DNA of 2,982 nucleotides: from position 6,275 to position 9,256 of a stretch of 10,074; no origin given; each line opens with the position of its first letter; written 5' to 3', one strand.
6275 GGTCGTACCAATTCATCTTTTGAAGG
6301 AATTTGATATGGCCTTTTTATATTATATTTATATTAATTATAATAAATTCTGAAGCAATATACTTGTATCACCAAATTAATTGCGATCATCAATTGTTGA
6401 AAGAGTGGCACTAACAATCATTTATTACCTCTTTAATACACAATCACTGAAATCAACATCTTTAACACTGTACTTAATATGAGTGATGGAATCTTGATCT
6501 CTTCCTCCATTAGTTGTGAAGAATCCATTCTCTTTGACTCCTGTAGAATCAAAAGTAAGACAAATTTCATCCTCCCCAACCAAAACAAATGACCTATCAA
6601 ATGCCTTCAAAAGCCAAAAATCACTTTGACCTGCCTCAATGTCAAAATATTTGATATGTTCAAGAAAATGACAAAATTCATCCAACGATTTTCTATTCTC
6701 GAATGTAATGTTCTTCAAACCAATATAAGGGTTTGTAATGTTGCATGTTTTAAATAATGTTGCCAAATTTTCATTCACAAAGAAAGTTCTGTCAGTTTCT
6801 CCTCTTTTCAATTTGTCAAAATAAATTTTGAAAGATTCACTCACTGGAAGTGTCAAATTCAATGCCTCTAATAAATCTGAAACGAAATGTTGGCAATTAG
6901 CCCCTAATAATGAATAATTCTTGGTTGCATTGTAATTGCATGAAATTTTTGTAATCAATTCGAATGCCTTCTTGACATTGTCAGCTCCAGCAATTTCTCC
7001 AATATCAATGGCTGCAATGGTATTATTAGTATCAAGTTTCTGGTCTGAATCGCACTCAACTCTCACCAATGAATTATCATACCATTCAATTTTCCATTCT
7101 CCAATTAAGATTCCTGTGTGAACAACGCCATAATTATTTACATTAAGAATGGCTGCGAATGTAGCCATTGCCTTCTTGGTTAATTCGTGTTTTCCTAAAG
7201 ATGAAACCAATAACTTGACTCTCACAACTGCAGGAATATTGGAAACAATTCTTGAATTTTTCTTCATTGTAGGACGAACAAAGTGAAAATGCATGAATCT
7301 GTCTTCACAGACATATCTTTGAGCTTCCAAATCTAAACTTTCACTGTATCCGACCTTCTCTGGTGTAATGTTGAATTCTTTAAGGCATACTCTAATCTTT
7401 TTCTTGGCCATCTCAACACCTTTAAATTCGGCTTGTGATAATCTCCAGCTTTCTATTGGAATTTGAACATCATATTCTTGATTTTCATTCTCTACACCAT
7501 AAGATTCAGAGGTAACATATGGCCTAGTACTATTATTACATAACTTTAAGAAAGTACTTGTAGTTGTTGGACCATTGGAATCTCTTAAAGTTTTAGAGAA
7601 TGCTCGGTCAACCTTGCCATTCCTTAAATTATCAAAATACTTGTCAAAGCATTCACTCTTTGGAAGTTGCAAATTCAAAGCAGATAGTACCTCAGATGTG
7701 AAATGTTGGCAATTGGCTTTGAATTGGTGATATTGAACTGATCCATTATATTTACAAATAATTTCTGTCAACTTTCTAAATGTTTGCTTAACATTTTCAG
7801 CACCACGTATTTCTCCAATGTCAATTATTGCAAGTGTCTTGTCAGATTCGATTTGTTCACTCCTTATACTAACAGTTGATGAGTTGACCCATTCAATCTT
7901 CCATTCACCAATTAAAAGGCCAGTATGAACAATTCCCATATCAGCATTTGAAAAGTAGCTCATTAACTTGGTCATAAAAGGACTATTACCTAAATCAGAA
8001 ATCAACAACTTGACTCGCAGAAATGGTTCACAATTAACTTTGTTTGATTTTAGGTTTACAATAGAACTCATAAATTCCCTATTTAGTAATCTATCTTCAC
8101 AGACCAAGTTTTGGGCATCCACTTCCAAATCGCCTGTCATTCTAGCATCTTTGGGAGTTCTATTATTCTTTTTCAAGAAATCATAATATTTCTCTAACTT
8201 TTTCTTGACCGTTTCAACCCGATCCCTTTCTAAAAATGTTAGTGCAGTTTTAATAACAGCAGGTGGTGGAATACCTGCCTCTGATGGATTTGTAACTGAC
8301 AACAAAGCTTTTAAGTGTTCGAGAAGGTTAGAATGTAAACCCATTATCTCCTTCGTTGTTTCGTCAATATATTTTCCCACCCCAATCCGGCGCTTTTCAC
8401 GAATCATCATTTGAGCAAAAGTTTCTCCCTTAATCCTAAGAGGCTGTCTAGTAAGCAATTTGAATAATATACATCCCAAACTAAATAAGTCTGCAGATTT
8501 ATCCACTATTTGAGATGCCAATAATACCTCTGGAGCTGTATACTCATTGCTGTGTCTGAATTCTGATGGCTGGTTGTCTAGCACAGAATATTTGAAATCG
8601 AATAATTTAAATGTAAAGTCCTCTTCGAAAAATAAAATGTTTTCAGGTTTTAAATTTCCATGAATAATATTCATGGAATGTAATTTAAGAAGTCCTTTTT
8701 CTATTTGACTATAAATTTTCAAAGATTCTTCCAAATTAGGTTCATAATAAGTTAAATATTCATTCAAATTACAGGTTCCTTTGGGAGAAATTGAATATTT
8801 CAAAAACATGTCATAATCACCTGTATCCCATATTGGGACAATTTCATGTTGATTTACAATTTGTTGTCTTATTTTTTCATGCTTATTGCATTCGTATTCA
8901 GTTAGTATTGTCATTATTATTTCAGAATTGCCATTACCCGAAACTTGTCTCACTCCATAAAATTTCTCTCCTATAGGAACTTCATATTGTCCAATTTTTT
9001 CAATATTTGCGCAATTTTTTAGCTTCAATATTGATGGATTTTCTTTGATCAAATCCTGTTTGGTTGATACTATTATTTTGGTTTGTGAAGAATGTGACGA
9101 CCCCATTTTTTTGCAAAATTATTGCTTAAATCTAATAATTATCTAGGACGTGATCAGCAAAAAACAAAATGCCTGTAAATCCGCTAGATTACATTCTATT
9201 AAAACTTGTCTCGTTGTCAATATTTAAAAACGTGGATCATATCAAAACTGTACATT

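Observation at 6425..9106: Unrecognised fusion: myristoylated pseudokinase plus two tandem PPPDE/DeSI-like thiol-peptidase domains in one 893-aa protein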

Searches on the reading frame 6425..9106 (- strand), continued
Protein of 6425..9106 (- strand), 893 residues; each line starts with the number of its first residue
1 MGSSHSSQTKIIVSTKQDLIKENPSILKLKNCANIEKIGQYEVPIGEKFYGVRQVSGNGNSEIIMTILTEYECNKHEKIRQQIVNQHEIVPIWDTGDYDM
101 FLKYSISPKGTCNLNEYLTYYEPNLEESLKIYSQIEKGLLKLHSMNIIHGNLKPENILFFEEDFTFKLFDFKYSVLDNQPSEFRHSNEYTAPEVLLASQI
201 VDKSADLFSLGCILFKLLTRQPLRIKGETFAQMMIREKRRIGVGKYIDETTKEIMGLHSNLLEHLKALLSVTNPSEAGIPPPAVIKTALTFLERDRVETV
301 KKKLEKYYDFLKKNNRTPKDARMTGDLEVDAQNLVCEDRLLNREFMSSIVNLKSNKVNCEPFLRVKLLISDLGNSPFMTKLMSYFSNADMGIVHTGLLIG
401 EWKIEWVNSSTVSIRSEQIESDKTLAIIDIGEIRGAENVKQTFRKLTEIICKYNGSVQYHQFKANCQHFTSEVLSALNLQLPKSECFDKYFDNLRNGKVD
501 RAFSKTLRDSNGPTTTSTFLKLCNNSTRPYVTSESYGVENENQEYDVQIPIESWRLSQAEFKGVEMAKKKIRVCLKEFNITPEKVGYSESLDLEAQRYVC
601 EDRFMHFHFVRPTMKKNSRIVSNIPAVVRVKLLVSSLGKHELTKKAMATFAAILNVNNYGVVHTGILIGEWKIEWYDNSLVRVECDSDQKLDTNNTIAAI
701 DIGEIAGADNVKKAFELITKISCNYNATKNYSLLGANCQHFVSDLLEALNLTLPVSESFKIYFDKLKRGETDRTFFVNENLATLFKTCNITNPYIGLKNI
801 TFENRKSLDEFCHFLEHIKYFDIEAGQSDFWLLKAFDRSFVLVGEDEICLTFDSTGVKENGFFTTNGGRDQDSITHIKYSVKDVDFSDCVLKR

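Call 75: find_encoding_contigs(protein=P0001, flank=6000, max_places=3)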
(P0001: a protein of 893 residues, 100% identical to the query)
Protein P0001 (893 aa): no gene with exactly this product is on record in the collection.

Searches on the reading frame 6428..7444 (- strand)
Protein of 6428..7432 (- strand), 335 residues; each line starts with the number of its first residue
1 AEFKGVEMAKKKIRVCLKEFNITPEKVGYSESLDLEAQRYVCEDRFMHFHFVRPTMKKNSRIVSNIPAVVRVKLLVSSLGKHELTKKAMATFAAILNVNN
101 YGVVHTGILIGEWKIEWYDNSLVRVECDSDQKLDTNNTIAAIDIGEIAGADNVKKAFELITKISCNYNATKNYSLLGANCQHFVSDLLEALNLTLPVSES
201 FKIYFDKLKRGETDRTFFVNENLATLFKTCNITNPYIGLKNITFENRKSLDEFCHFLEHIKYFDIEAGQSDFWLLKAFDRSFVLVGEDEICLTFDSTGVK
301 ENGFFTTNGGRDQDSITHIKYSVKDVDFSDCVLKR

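Call 10: search_protein_families(library=pfam, proteins=[window:6428-7432:-], max_evalue=1)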
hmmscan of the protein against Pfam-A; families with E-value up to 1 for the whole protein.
seq(335 aa): 2 families
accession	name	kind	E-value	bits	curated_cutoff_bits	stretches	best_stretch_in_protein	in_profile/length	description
PF05903.20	Peptidase_C97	-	8e-05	23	29.2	1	92-191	22-121/151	PPPDE putative peptidase domain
PF04970.19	LRAT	-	0.026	15.3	24.3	1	154-187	81-114/120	Lecithin retinol acyltransferase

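Call 29: predict_structure(alignment_id=A2)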
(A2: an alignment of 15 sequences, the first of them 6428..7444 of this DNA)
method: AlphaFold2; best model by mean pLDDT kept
length: 339 residues; sequences in the alignment: 15
mean_pLDDT: 82.4   pTM: 0.84
mean pLDDT of the five models: 82.4, 82.2, 81.9, 81.8, 80.8
residues with pLDDT >= 90: 137; 70-90: 127; 50-70: 71; < 50: 4
segments of 3 or more residues with pLDDT < 50: none
pLDDT, mean of each block of 10 residues (from residue 1): 89 91 78 78 92 87 61 91 67 63 70 91 88 59 88 95 97 89 91 93 88 87 93 88 93 89 93 90 81 56 67 60 81 73
secondary structure, 60 per line:
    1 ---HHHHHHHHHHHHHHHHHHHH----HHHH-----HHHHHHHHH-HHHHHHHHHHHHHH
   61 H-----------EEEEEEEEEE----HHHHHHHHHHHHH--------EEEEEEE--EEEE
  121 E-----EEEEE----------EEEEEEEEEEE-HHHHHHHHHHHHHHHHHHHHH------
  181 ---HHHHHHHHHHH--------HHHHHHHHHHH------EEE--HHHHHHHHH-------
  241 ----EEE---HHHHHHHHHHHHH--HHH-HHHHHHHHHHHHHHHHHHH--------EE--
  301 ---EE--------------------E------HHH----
elements in order: H4-23 H28-31 H37-45 H47-61 E73-82 H87-99 E108-114 E117-121 E127-131 E142-152 H154-174 H184-194 H203-213 E220-222 H225-233 E245-247 H251-263 H270-288

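Call 30: search_protein_representatives(alignment_id=A2)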
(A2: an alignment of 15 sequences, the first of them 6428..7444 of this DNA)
Query: 15 sequences, 499 profile positions. Proteins with E-value up to 0.001 (for the whole library): 1194; up to 1e-10: 782; up to 1e-30: 211. The best 150 are listed.
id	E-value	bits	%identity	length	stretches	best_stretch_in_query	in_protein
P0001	1.8e-243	825.5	-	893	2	116-497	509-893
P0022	7.0e-193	658.6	-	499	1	1-497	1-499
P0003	4.9e-169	580.0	-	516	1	1-498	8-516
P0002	7.8e-166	569.4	-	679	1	1-491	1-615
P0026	8.0e-164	562.8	-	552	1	1-498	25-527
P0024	1.2e-147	509.4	-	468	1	57-498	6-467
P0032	3.1e-145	501.5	-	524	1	8-497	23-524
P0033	1.7e-140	485.8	-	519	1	8-496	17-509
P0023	4.4e-137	474.6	-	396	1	116-497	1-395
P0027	6.5e-125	434.4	-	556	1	1-499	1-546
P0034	5.6e-118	411.6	-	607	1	1-497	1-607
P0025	2.3e-107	376.6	-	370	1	1-332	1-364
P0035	9.0e-105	368.0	-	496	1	7-498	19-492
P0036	4.0e-100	352.7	-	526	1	15-498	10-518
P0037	3.4e-99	349.6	-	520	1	1-491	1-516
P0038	3.7e-81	290.1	-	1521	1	147-485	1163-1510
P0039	4.4e-79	283.3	-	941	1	124-491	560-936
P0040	9.3e-76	272.3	-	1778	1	137-491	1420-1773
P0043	1.4e-60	222.3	-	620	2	134-495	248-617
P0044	2.4e-59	218.2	-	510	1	8-448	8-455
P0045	4.9e-59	217.1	-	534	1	96-446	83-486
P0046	1.2e-56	209.2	-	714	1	141-489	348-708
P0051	8.8e-53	196.5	-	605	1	82-453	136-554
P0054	1.3e-51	192.6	-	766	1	43-447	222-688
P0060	4.5e-50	187.6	-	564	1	225-448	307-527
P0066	3.3e-48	181.4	-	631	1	9-446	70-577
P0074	1.6e-45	172.6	-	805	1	20-447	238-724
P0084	1.7e-43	165.9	-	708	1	219-449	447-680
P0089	1.1e-42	163.2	-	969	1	219-442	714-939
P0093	3.8e-42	161.4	-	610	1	224-446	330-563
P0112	1.9e-40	155.8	-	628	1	211-445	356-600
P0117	4.5e-40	154.6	-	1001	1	229-468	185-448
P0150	2.3e-37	145.7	-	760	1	225-446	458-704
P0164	3.7e-36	141.7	-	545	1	106-471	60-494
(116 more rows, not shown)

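Call 33: list_cluster_members(proteins=[P0038, P0039, P0040, P0043, P0046, P0054, P0074, P0089, P0117, P0032])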
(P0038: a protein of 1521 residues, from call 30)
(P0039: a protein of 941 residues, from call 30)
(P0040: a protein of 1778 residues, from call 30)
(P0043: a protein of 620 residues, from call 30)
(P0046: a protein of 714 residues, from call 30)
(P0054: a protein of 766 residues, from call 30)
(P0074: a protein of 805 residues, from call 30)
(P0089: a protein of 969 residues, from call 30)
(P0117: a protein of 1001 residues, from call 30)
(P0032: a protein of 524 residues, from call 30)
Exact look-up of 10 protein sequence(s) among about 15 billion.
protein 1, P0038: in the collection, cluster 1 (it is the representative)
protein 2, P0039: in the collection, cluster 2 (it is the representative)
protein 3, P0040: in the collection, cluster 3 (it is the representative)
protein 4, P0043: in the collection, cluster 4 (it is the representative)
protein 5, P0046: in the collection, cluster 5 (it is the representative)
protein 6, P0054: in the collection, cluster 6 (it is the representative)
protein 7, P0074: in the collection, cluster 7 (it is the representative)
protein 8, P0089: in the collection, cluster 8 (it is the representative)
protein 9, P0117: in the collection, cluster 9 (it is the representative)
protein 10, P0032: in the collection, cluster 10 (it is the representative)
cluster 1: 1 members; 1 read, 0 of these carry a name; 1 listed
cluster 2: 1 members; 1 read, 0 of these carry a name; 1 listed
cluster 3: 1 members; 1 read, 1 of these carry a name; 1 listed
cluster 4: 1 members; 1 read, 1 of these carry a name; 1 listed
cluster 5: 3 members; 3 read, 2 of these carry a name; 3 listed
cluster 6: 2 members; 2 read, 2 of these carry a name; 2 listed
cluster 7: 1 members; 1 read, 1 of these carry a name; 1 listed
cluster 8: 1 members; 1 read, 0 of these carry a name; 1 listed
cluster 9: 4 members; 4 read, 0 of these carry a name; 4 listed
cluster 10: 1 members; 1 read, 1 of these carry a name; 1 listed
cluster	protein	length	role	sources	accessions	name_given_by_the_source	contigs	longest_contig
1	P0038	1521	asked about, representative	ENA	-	-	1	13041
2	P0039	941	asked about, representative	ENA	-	-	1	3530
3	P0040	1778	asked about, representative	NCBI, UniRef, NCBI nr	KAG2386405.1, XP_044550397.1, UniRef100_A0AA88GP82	hypothetical protein C9374_002851 [Naegleria lovaniensis] | PPPDE domain-containing protein n=1 Tax=Naegleria lovaniensis TaxID=51637 ... | uncharacterized protein C9374_002851 [Naegleria lovaniensis]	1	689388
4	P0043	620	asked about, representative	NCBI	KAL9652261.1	hypothetical protein ABK040_011921 [Willaertia magna]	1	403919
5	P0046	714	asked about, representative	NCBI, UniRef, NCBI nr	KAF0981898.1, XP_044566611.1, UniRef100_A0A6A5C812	hypothetical protein FDP41_011759 [Naegleria fowleri] | PPPDE domain-containing protein n=1 Tax=Naegleria fowleri TaxID=5763 ... | uncharacterized protein FDP41_011759 [Naegleria fowleri]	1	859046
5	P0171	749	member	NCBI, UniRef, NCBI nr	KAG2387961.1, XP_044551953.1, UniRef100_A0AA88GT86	hypothetical protein C9374_000811 [Naegleria lovaniensis] | SAM domain-containing protein n=1 Tax=Naegleria lovaniensis TaxID=51637 ... | uncharacterized protein C9374_000811 [Naegleria lovaniensis]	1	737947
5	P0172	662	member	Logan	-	-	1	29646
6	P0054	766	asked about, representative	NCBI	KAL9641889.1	hypothetical protein ABK040_000827 [Willaertia magna]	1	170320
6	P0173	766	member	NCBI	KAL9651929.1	hypothetical protein ABK040_000272 [Willaertia magna]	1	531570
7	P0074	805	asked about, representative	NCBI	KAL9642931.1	hypothetical protein ABK040_010624 [Willaertia magna]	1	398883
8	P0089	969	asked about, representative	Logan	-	-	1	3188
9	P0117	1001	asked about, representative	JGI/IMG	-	-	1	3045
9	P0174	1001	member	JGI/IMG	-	-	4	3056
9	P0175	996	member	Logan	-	-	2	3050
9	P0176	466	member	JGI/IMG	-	-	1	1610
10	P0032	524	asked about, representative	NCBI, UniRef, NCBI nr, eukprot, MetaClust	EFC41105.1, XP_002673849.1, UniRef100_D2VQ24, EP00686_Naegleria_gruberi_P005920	hypothetical protein NAEGRDRAFT_80841 [Naegleria gruberi] | PPPDE domain-containing protein n=1 Tax=Naegleria gruberi TaxID=5762 RepID=D2VQ24_NAEGR | uncharacterized protein NAEGRDRAFT_80841 [Naegleria gruberi]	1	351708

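Call 43: list_cluster_members(proteins=[P0044, P0045, P0051, P0060, P0066, P0084, P0093, P0112, P0150, P0164])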
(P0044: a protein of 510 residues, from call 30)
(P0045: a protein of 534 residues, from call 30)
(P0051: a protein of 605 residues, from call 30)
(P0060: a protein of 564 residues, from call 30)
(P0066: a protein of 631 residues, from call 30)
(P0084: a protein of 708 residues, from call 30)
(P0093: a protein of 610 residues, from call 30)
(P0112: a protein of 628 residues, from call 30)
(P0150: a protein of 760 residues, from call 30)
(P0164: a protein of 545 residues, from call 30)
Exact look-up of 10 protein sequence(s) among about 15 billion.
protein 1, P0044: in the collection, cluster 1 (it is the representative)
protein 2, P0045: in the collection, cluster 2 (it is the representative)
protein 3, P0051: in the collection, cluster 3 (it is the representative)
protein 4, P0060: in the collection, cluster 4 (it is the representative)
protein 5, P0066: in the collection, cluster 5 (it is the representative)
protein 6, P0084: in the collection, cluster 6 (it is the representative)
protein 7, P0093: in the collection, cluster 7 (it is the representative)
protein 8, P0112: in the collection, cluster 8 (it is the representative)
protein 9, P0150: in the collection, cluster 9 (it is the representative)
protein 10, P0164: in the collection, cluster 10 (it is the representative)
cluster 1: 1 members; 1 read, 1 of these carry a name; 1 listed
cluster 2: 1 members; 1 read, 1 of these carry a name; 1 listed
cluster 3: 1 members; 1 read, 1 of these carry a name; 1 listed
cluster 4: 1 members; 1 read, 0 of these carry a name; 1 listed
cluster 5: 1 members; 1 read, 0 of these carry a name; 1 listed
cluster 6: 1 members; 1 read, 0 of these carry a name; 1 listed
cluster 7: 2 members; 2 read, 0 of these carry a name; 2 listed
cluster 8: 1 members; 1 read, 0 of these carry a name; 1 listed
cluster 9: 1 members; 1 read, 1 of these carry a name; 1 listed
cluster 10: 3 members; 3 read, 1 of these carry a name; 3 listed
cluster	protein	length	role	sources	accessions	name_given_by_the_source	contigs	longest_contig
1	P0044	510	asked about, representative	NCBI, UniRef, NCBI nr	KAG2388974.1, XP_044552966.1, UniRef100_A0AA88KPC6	hypothetical protein C9374_014374 [Naegleria lovaniensis] | SAM domain-containing protein n=1 Tax=Naegleria lovaniensis TaxID=51637 ... | uncharacterized protein C9374_014374 [Naegleria lovaniensis]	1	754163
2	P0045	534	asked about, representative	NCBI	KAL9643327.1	hypothetical protein ABK040_014782 [Willaertia magna]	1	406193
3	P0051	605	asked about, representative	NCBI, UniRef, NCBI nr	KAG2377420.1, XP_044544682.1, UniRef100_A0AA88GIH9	hypothetical protein C9374_009331 [Naegleria lovaniensis] | PPPDE domain-containing protein n=1 Tax=Naegleria lovaniensis TaxID=51637 ... | uncharacterized protein C9374_009331 [Naegleria lovaniensis]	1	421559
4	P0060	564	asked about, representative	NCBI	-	-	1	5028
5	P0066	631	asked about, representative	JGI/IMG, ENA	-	-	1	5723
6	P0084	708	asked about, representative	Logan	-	-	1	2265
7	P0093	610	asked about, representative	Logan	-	-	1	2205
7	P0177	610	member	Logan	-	-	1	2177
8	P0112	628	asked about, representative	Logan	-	-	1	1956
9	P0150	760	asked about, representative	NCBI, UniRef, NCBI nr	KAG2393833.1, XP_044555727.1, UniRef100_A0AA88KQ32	hypothetical protein C9374_003597 [Naegleria lovaniensis] | Uncharacterized protein n=1 Tax=Naegleria lovaniensis TaxID=51637 RepID=A0AA88KQ32_NAELO | uncharacterized protein C9374_003597 [Naegleria lovaniensis]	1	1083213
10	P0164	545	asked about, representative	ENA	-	-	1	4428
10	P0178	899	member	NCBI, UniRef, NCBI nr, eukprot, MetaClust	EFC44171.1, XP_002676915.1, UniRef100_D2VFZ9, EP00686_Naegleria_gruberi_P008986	predicted protein [Naegleria gruberi] | Predicted protein n=1 Tax=Naegleria gruberi TaxID=5762 RepID=D2VFZ9_NAEGR | uncharacterized protein NAEGRDRAFT_79831 [Naegleria gruberi]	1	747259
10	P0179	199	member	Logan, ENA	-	-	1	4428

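Call 68: fold_search(model_id=the predicted structure, library=pdb)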
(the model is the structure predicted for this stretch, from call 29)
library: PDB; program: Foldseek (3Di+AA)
matches with E <= 10: 79; with E <= 0.001: 0
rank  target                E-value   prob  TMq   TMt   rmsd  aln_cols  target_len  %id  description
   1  3ebq                  1.3e-02  1.00  0.27  0.53   5.6       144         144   17  Crystal structure of human PPPDE1 (released 2008-11-04)
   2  2wp7                  9.3e-02  0.94  0.26  0.48   5.8       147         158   18  Crystal structure of deSUMOylase(DUF862) (released 2010-09-01)
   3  4du6_A                1.0e+00  0.06  0.16  0.21  14.8       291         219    9  Crystal structure of GTP cyclohydrolase I from Yersinia pestis complexed with GTP (released 2012-03-21)
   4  7alb_N                1.2e+00  0.09  0.17  0.25  10.8       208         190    9  human GCH-GFRP stimulatory complex 7-deaza-GTP bound (released 2021-10-13)
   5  1is8_A                1.3e+00  0.10  0.17  0.26  10.4       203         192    8  Crystal structure of rat GTPCHI/GFRP stimulatory complex plus Zn (released 2002-02-20)
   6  6z80_A                1.3e+00  0.06  0.13  0.18  11.3       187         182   10  stimulatory human GTP cyclohydrolase I - GFRP complex (released 2020-12-09)
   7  6eqt_B                1.3e+00  0.04  0.12  0.17  15.2       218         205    9  CRYSTAL STRUCTURE OF THE HUMAN KINETOCHORE PROTEIN CENP-N (released 2018-01-17)
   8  7alb_F                1.8e+00  0.07  0.16  0.24  11.3       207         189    9  human GCH-GFRP stimulatory complex 7-deaza-GTP bound (released 2021-10-13)
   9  7ala_D                1.8e+00  0.06  0.15  0.23  10.7       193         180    9  human GCH-GFRP inhibitory complex (released 2021-10-13)
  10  1a8r_A                2.2e+00  0.08  0.17  0.23  10.3       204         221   10  GTP CYCLOHYDROLASE I (H112S MUTANT) IN COMPLEX WITH GTP (released 1999-05-11)
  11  6zjm_A                2.2e+00  0.06  0.08  0.06   9.7        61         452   11  Atomic model of Andes virus glycoprotein spike tetramer generated by fitting into a Tula virus reconstruction (released 2020-10-14)
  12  6zjm_G                2.2e+00  0.06  0.08  0.06   9.7        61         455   11  Atomic model of Andes virus glycoprotein spike tetramer generated by fitting into a Tula virus reconstruction (released 2020-10-14)
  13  6z89_D                2.3e+00  0.06  0.16  0.24  10.9       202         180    8  human GTP cyclohydrolase I in complex with allosteric inhibitor (released 2020-12-09)
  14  7alb_H                2.3e+00  0.06  0.16  0.24  10.9       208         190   10  human GCH-GFRP stimulatory complex 7-deaza-GTP bound (released 2021-10-13)
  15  6z86_H                2.4e+00  0.05  0.16  0.23  10.9       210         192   10  human GTP cyclohydrolase I in complex with 7-deaza-GTP (released 2020-12-09)
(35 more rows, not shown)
